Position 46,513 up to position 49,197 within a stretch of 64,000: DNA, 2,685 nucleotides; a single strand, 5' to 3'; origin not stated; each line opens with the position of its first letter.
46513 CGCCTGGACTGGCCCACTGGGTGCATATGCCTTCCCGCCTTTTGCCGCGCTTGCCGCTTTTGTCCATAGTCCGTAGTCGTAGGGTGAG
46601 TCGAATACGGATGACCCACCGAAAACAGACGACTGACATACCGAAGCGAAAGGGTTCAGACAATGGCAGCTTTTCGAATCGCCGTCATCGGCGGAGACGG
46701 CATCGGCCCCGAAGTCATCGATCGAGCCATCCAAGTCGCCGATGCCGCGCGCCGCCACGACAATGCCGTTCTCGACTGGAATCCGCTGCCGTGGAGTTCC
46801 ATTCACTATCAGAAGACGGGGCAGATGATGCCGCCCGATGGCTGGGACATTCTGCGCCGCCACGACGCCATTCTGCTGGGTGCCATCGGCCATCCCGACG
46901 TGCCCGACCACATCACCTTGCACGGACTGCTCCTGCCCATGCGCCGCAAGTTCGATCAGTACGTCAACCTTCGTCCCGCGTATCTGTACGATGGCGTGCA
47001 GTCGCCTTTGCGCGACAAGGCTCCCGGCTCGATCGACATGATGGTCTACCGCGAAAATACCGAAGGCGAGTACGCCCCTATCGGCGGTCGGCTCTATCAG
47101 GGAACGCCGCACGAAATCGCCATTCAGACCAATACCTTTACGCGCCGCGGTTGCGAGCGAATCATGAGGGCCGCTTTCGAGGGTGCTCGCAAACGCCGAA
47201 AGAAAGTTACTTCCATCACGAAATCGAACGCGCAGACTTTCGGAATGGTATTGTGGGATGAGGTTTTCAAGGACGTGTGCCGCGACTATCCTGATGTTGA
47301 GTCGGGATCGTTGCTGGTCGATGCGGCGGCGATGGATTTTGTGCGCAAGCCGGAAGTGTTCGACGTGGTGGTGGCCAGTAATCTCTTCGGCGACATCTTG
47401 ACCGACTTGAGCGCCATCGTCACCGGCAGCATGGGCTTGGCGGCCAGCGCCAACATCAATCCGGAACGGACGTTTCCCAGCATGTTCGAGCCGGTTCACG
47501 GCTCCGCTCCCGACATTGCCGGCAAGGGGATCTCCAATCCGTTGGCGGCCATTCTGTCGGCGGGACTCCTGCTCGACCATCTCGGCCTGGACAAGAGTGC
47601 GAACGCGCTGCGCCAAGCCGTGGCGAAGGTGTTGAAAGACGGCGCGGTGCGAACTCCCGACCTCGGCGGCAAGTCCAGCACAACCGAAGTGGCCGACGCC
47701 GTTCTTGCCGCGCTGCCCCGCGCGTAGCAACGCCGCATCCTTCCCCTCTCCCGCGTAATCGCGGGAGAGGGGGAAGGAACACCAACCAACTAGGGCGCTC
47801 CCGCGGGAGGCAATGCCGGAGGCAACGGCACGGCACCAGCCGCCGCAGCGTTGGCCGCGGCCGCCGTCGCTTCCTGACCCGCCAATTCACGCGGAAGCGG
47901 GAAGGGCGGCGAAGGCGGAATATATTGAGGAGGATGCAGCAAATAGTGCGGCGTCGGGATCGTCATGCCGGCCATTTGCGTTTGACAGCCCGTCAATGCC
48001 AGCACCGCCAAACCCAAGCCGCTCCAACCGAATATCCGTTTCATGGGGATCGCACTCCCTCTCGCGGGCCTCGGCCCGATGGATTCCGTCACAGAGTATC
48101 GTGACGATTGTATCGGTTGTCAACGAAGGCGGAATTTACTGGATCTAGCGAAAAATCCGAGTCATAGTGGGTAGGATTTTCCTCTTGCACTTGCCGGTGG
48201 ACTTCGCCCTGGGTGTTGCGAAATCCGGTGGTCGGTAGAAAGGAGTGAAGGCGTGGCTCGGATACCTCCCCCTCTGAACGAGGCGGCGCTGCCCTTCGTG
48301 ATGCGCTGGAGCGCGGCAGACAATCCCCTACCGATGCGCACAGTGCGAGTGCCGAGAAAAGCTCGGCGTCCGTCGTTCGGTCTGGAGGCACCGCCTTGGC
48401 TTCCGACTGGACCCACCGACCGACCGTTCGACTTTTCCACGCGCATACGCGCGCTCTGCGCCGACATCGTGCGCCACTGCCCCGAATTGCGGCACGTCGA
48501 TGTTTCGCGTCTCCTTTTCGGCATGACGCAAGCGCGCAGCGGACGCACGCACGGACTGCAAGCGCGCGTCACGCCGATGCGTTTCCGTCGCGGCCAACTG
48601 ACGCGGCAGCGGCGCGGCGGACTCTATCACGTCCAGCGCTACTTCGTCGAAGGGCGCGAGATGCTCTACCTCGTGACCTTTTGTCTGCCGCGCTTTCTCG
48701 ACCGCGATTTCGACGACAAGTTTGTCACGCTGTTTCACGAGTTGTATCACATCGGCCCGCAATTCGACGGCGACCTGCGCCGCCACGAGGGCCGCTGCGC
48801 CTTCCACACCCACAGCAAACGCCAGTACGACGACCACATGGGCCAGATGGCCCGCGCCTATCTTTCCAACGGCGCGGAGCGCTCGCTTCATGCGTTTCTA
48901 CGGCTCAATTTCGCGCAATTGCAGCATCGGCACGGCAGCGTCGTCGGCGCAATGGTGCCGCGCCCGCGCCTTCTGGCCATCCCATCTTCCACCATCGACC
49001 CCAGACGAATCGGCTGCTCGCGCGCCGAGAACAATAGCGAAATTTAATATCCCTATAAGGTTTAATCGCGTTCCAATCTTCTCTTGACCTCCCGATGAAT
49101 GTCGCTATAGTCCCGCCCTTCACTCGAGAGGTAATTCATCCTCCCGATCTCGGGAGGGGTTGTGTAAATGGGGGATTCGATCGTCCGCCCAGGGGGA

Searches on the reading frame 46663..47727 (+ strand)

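Call 10: search_protein_families(library=pfam, proteins=[window:46663-47727:+], max_evalue=0.01)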
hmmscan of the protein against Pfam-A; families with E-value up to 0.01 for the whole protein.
window:46663-47727:+ (354 aa): 1 family
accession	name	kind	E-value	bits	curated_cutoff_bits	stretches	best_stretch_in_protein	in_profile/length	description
PF00180.25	Iso_dh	-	3.5e-99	332.8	27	1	6-347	2-348/348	Isocitrate/isopropylmalate dehydrogenase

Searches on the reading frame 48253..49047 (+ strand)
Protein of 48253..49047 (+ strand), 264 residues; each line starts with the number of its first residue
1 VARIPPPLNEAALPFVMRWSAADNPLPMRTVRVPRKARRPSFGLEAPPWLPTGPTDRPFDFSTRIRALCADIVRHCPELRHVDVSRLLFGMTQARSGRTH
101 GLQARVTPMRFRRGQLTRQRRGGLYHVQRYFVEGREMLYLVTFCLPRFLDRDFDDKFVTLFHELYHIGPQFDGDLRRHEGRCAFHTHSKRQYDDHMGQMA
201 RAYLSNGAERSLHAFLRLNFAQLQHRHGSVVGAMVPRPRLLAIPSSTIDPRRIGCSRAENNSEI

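Call 10: search_protein_families(library=pfam, proteins=[window:48253-49047:+], max_evalue=0.01)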
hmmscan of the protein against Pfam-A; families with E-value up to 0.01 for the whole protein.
window:48253-49047:+ (264 aa): 1 family
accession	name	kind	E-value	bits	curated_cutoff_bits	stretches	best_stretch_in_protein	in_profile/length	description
PF18894.6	PhageMetallopep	-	4.2e-06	27.3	23.7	1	63-190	7-121/134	Putative phage metallopeptidase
